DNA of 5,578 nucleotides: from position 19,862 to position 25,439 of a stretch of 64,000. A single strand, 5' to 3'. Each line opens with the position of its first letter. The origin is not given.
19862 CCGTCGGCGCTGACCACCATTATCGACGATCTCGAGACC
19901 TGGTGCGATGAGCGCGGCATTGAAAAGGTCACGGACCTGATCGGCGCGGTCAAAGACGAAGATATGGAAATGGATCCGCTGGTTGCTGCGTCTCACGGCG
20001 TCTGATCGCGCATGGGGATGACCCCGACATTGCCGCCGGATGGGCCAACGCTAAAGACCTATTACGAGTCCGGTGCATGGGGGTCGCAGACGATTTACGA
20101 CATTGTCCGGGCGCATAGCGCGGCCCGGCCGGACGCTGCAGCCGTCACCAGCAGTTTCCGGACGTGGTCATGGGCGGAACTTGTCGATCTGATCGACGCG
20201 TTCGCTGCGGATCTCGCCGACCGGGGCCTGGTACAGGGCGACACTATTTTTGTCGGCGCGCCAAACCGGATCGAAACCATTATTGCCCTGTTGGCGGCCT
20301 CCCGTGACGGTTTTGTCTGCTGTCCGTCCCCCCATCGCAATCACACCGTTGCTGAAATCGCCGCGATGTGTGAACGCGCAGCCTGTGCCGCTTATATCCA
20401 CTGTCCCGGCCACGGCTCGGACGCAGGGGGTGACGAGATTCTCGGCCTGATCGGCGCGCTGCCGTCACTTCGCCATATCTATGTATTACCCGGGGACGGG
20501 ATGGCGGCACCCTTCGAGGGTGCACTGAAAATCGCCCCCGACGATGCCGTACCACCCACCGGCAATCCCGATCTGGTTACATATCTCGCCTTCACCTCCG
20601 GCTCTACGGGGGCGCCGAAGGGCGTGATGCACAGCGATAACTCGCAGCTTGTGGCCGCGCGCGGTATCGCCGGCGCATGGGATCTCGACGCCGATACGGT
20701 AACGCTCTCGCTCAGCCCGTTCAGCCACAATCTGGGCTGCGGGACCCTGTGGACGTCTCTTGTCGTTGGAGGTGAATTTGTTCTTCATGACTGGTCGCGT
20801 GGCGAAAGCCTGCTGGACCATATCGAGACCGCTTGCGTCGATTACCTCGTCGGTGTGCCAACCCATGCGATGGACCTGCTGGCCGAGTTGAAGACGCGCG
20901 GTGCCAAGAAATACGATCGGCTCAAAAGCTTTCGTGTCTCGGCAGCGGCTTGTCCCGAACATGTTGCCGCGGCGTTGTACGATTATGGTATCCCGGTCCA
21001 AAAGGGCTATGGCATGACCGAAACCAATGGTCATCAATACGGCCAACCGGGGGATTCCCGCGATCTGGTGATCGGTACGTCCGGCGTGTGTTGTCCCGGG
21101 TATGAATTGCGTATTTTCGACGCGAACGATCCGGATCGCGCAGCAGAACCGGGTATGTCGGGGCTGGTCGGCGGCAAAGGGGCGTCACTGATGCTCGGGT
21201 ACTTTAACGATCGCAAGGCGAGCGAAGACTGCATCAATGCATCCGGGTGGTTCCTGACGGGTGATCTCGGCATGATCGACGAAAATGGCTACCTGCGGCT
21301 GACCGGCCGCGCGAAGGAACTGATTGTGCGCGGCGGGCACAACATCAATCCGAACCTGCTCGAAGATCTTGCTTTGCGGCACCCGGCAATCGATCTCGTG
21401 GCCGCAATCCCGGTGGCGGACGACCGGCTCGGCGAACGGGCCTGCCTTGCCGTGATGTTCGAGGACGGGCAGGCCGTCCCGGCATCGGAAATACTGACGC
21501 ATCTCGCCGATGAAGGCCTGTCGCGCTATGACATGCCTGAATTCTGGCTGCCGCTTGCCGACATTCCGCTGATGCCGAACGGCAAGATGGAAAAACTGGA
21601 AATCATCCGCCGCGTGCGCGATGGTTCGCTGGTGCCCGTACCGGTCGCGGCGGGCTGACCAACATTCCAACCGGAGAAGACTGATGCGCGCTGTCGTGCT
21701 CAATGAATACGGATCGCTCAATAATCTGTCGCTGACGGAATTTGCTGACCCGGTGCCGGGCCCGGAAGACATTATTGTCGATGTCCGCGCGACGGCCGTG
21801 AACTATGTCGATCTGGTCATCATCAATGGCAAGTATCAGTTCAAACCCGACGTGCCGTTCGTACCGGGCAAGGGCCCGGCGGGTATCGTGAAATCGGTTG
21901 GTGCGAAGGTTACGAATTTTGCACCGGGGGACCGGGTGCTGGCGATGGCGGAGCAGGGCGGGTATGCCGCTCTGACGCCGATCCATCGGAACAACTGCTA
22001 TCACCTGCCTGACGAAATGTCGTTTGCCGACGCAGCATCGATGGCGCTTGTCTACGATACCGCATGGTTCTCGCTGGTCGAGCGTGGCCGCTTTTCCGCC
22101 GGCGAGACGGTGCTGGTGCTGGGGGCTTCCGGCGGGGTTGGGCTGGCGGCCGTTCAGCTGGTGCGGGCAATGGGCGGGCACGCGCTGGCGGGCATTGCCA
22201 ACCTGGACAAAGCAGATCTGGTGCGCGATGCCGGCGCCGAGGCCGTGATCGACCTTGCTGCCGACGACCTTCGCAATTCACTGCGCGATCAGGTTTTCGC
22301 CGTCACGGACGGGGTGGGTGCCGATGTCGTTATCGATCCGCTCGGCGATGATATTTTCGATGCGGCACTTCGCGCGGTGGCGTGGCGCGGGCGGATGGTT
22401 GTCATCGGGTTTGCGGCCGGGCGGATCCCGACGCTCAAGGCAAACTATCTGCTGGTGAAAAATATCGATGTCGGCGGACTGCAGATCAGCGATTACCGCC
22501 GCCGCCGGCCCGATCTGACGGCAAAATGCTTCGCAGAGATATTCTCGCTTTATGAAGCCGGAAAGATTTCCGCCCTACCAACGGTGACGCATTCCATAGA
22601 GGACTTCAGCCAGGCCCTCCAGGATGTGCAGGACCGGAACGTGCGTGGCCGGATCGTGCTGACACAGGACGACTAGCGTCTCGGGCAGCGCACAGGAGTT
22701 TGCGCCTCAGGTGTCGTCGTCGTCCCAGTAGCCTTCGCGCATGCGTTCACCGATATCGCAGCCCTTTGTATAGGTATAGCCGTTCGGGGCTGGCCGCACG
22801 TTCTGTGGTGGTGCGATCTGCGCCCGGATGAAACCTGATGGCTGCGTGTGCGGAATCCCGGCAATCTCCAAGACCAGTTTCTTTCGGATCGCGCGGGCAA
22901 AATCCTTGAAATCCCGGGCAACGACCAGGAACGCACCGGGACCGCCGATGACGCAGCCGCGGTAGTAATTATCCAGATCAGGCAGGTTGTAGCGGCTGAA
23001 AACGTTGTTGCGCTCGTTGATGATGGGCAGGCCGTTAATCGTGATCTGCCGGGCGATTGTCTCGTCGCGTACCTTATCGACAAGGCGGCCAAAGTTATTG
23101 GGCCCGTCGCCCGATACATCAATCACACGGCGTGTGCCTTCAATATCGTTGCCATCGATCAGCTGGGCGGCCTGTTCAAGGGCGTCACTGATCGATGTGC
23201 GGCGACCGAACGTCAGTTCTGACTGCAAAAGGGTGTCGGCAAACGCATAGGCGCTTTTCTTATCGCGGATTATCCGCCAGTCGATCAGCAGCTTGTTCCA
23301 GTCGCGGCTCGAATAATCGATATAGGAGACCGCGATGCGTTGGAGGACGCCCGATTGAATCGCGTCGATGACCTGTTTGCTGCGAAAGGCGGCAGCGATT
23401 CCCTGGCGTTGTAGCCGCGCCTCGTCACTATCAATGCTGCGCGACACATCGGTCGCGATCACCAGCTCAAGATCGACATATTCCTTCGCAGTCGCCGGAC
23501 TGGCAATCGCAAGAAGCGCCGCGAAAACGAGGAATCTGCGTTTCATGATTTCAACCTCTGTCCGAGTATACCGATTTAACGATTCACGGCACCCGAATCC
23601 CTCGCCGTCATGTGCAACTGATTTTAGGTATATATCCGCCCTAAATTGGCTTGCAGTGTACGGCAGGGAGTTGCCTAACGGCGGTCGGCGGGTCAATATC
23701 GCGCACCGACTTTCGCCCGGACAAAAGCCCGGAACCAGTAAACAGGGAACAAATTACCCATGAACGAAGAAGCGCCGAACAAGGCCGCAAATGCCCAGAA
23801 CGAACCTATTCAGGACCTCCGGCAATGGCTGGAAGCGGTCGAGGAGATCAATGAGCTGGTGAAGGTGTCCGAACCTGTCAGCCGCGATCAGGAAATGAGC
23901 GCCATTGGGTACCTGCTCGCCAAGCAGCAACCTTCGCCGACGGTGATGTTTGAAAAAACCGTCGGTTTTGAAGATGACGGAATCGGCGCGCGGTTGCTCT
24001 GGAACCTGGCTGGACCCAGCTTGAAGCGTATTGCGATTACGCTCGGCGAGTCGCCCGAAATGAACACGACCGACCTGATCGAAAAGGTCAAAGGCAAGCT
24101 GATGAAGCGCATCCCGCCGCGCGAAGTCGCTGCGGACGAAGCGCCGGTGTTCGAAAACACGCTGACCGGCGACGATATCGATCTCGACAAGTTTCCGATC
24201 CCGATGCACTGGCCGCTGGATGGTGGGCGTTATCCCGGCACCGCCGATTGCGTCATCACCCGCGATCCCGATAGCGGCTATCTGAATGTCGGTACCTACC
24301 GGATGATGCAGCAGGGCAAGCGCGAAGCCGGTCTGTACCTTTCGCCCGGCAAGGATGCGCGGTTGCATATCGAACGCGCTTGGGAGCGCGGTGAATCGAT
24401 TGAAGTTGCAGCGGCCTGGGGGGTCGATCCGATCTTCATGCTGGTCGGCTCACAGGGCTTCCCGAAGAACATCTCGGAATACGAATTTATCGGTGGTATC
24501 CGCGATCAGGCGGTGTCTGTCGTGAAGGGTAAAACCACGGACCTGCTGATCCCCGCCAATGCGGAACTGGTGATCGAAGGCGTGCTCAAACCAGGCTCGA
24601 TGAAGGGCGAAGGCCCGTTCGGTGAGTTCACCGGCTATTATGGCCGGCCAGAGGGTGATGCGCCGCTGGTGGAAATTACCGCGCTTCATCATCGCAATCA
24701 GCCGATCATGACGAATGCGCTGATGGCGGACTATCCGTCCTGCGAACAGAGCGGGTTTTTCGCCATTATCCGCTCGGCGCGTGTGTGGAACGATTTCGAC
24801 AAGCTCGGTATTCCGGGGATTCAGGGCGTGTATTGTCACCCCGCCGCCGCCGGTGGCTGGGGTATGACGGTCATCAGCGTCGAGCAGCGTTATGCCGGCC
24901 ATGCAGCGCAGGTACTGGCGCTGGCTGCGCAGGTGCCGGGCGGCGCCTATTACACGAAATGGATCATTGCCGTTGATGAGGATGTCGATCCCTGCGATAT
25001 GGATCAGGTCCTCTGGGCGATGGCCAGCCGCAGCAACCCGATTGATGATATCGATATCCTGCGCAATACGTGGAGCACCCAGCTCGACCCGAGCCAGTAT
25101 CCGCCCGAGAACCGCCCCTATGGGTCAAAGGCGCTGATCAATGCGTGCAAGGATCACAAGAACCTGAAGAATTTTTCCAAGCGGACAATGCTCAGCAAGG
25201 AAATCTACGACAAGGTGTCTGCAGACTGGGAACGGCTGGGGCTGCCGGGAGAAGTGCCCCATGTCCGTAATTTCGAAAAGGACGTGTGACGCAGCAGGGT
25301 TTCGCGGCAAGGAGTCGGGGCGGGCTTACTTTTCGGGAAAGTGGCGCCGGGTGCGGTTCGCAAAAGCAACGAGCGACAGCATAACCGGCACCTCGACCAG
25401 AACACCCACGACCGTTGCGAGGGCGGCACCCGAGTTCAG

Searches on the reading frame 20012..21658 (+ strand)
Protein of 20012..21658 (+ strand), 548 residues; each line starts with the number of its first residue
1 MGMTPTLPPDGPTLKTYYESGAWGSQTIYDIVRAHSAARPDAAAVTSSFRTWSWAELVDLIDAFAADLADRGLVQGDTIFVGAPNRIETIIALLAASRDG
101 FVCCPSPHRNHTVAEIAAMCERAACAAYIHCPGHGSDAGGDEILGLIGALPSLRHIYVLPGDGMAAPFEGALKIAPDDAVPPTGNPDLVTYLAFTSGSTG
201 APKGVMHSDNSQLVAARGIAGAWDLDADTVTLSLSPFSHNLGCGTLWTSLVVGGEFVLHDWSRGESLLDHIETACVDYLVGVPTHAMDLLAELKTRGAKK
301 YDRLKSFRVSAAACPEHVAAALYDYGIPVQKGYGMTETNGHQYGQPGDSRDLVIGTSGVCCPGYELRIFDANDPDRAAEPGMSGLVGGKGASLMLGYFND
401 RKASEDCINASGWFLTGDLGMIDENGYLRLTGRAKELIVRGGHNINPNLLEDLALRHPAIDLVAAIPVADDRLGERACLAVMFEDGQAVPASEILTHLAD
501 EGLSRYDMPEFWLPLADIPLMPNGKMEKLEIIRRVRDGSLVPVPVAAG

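Call 56: search_protein_families(library=pfam, proteins=[window:20012-21658:+], max_evalue=0.00001)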
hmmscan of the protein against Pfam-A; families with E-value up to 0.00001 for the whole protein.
window:20012-21658:+ (548 aa): 1 family
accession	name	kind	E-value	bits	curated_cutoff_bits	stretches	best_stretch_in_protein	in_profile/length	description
PF00501.34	AMP-binding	-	2.4e-56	191.6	29.9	1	34-398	3-384/384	AMP-binding enzyme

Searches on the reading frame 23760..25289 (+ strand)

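Call 56: search_protein_families(library=pfam, proteins=[window:23760-25289:+], max_evalue=0.00001)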
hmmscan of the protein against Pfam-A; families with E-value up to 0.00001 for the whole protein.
window:23760-25289:+ (509 aa): 3 families
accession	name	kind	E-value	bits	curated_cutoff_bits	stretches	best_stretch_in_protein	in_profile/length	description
PF01977.22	UbiD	-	4.3e-64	215.9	23.3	1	122-320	2-201/206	3-octaprenyl-4-hydroxybenzoate carboxy-lyase Rift-related domain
PF20696.2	UbiD_C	-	1.2e-29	103.3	24.2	1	335-462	5-127/127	3-octaprenyl-4-hydroxybenzoate carboxy-lyase C-terminal domain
PF20695.2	UbiD_N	-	4.1e-12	46.5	24.3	1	24-109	1-77/78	3-octaprenyl-4-hydroxybenzoate carboxy-lyase N-terminal domain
